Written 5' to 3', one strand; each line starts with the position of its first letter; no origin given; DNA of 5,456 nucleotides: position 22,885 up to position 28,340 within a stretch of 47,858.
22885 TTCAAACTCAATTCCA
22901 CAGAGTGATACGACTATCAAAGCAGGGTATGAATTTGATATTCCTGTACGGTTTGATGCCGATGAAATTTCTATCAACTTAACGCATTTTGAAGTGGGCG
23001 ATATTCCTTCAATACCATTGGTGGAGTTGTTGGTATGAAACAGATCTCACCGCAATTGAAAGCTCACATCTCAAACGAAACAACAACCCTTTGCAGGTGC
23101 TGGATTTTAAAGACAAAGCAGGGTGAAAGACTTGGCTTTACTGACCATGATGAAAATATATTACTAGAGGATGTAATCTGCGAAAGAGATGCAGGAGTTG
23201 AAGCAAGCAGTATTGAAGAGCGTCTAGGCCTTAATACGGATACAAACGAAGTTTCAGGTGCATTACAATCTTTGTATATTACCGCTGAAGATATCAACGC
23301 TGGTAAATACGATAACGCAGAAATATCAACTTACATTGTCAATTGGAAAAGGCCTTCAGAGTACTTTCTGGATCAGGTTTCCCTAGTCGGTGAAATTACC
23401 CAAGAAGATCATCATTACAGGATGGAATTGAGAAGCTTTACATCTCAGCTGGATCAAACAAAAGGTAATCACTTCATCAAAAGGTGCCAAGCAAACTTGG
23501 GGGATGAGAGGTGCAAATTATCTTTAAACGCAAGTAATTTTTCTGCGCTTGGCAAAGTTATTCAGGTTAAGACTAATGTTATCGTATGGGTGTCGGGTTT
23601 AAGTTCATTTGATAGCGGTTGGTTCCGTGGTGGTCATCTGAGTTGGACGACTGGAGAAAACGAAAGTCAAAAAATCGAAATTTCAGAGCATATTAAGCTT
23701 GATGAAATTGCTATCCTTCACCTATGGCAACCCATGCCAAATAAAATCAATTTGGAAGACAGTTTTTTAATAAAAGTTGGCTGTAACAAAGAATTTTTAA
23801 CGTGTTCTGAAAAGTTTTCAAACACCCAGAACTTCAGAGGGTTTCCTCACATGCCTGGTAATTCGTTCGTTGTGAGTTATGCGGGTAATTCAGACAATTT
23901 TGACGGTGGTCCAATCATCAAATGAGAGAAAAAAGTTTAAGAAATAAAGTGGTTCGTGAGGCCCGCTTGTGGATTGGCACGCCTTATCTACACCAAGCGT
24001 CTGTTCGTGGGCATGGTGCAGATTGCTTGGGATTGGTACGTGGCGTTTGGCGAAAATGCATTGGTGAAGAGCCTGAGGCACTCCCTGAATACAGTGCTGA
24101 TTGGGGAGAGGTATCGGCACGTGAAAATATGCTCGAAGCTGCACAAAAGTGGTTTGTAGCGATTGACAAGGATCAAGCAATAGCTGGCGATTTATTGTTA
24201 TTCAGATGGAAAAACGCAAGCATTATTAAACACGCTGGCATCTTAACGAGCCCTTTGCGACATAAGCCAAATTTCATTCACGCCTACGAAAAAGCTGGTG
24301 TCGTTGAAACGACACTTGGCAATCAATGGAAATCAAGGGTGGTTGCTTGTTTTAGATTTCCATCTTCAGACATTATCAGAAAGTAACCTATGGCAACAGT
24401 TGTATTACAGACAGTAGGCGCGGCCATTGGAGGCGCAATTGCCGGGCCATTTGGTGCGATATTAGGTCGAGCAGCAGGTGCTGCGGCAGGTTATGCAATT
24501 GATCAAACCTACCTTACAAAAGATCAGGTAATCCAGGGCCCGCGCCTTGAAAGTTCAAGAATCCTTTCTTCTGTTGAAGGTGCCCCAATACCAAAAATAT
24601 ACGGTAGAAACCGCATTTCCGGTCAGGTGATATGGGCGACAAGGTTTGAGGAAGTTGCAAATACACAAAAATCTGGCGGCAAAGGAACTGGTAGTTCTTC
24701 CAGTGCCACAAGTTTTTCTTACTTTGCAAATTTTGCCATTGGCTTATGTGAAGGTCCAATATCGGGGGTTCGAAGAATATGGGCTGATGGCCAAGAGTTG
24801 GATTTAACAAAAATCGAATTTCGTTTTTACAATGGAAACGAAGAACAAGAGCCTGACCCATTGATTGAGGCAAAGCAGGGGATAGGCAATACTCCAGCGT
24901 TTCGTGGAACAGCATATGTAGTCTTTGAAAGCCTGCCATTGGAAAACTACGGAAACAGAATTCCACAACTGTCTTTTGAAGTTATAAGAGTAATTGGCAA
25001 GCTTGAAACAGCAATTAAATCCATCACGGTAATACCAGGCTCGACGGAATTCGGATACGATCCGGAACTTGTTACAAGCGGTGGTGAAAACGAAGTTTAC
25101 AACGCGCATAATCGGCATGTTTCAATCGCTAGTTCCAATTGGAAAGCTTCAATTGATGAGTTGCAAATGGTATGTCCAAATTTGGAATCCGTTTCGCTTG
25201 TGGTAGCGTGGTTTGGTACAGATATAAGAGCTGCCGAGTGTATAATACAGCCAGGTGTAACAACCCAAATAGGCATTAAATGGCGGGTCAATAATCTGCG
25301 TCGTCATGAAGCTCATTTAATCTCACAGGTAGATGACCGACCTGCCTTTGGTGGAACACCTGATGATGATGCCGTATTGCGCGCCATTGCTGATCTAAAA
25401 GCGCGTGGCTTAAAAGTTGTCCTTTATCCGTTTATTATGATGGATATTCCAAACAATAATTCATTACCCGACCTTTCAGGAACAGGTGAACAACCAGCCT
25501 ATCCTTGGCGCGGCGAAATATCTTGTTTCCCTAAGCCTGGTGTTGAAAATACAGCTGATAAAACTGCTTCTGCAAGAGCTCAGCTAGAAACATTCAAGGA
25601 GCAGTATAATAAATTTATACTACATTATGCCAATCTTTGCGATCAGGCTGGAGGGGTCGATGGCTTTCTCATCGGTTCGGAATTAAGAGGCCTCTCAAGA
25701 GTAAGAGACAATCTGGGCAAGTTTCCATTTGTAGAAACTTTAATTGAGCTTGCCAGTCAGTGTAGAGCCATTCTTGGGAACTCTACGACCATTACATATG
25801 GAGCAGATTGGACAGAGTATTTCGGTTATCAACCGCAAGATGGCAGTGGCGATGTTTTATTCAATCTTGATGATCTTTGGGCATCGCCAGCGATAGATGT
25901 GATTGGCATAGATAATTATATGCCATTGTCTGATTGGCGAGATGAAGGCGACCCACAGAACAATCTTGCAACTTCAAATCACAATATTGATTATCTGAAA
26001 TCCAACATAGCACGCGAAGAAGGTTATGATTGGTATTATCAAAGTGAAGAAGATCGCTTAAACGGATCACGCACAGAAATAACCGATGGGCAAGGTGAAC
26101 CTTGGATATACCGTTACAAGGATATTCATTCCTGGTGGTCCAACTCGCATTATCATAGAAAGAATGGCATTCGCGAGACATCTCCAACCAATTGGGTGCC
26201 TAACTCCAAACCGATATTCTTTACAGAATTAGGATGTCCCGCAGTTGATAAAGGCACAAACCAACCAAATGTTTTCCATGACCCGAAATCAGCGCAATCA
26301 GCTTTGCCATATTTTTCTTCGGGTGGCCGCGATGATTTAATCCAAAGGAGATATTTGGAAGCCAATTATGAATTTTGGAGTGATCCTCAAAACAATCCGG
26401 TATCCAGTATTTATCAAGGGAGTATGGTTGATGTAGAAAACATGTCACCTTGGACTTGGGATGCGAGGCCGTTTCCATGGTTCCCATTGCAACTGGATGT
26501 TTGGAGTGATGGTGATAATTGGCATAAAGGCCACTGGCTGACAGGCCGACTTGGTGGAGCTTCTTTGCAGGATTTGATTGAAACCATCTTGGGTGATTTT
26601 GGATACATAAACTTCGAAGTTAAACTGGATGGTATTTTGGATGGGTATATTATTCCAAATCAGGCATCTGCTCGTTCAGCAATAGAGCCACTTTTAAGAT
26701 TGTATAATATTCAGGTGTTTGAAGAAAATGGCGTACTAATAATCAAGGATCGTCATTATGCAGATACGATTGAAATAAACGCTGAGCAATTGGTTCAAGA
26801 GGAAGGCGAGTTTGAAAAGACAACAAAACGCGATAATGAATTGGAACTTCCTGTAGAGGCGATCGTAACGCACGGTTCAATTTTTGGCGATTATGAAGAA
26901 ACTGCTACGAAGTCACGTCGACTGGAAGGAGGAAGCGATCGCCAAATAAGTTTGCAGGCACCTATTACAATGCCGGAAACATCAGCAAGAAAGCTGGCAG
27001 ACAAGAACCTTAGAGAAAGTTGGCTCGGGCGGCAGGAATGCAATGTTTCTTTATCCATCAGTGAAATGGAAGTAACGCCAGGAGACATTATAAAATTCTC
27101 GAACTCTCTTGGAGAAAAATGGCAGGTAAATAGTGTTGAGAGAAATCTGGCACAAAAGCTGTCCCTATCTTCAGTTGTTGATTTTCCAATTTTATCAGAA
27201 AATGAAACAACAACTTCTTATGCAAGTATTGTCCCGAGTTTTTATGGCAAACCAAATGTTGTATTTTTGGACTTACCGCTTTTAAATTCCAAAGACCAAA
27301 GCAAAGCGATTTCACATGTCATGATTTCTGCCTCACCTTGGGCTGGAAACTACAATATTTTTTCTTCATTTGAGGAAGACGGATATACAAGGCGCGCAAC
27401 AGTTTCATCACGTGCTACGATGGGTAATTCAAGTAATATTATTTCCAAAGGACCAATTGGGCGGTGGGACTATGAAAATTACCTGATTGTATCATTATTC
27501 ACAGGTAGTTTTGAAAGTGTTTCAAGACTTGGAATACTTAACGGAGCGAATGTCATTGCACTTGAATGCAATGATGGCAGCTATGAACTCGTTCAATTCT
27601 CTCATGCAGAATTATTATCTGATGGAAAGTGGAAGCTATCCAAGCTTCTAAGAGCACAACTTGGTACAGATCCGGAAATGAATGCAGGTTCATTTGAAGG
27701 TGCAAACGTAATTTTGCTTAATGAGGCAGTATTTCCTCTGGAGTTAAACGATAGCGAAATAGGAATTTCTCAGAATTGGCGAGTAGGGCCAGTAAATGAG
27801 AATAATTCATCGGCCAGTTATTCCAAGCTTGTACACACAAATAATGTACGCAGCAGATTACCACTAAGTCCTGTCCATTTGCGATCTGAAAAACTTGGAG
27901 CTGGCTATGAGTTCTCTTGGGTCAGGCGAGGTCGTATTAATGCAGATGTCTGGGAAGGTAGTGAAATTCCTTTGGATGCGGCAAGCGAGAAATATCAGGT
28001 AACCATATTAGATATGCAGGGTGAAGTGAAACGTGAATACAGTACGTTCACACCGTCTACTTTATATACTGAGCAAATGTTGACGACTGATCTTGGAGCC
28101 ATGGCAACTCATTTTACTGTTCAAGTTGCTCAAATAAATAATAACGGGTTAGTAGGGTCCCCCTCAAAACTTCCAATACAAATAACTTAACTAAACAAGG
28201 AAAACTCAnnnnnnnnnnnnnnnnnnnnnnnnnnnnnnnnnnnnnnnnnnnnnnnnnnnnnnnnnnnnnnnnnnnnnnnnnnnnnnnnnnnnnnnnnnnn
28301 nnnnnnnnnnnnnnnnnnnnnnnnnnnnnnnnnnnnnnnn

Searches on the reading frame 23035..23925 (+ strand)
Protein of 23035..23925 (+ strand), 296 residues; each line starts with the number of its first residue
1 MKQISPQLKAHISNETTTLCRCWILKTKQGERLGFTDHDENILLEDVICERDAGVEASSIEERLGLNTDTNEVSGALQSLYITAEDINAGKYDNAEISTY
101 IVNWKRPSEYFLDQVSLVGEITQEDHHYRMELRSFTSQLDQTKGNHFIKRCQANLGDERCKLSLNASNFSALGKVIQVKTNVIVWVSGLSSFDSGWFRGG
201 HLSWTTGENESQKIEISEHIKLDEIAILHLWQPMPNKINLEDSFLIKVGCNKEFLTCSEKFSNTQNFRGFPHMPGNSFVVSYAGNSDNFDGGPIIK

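Call 12: search_protein_families(library=pfam, proteins=[window:23035-23925:+], max_evalue=0.001)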
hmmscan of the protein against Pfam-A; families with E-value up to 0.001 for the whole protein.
window:23035-23925:+ (296 aa): 2 families
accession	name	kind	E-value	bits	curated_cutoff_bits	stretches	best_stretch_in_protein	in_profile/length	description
PF09931.15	Phage_phiJL001_Gp84_N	-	1.3e-47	162.4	26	1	5-162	1-159/160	Baseplate hub protein, N-terminal attachment domain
PF09356.15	Phage_BR0599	-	6.9e-25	87.7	22.9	1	195-276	1-79/80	Phage conserved hypothetical protein BR0599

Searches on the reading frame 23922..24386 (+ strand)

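Call 12: search_protein_families(library=pfam, proteins=[window:23922-24386:+], max_evalue=0.001)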
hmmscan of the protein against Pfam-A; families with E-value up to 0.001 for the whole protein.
window:23922-24386:+ (154 aa): 1 family
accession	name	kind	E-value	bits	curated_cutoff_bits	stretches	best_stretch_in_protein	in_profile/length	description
PF00877.26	NLPC_P60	-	4.9e-08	33.3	23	1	19-142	1-102/105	NlpC/P60 family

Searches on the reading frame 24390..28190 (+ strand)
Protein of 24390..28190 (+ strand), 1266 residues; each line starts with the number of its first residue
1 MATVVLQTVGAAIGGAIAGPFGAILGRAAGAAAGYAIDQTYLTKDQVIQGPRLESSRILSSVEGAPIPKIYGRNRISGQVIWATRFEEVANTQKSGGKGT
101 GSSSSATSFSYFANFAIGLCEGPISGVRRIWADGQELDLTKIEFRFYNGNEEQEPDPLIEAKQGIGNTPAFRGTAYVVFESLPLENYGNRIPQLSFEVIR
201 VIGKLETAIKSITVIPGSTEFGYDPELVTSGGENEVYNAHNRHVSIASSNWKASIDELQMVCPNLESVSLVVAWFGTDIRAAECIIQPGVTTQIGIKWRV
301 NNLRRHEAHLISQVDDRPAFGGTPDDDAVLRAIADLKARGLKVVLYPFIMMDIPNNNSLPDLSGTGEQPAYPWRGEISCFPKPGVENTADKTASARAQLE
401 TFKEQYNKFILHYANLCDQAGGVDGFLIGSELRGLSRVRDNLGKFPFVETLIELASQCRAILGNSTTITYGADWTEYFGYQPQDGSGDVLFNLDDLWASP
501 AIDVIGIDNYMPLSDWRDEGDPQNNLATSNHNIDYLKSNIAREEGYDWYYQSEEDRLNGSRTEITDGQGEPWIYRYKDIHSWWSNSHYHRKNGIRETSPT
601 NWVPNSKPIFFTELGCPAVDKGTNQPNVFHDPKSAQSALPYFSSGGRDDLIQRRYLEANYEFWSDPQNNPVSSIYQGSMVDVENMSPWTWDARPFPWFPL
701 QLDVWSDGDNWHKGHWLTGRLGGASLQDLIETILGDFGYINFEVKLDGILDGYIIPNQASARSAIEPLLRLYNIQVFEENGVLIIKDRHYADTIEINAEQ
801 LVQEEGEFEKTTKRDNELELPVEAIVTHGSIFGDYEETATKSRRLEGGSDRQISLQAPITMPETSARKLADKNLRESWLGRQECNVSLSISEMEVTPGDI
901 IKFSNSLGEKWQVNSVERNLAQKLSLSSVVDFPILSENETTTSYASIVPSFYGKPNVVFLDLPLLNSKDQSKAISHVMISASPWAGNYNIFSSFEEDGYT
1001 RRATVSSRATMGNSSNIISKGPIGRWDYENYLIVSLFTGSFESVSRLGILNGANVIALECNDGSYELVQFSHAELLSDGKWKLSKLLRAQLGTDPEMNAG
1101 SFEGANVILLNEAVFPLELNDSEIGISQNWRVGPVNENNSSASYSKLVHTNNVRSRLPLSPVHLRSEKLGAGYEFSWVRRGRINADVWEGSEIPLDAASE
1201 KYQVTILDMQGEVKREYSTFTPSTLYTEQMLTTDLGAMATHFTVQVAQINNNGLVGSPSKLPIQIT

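Call 12: search_protein_families(library=pfam, proteins=[window:24390-28190:+], max_evalue=0.001)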
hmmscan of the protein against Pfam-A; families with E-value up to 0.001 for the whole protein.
window:24390-28190:+ (1266 aa): 4 families
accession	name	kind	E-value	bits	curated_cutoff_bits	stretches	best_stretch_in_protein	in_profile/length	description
PF13547.12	GTA_TIM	-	3.5e-137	457.1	27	1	405-699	2-299/299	GTA TIM-barrel-like domain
PF13550.12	Phage-tail_3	-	1e-24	87.7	23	1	757-913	2-159/164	Putative phage tail protein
PF23666.2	Rcc01698_C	-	8e-23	81.1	27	1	1009-1107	1-97/98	Rcc01698-like, C-terminal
PF22612.2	GH113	-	1.1e-08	35.3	27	0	323-436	55-141/289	Glycoside Hydrolase Family 113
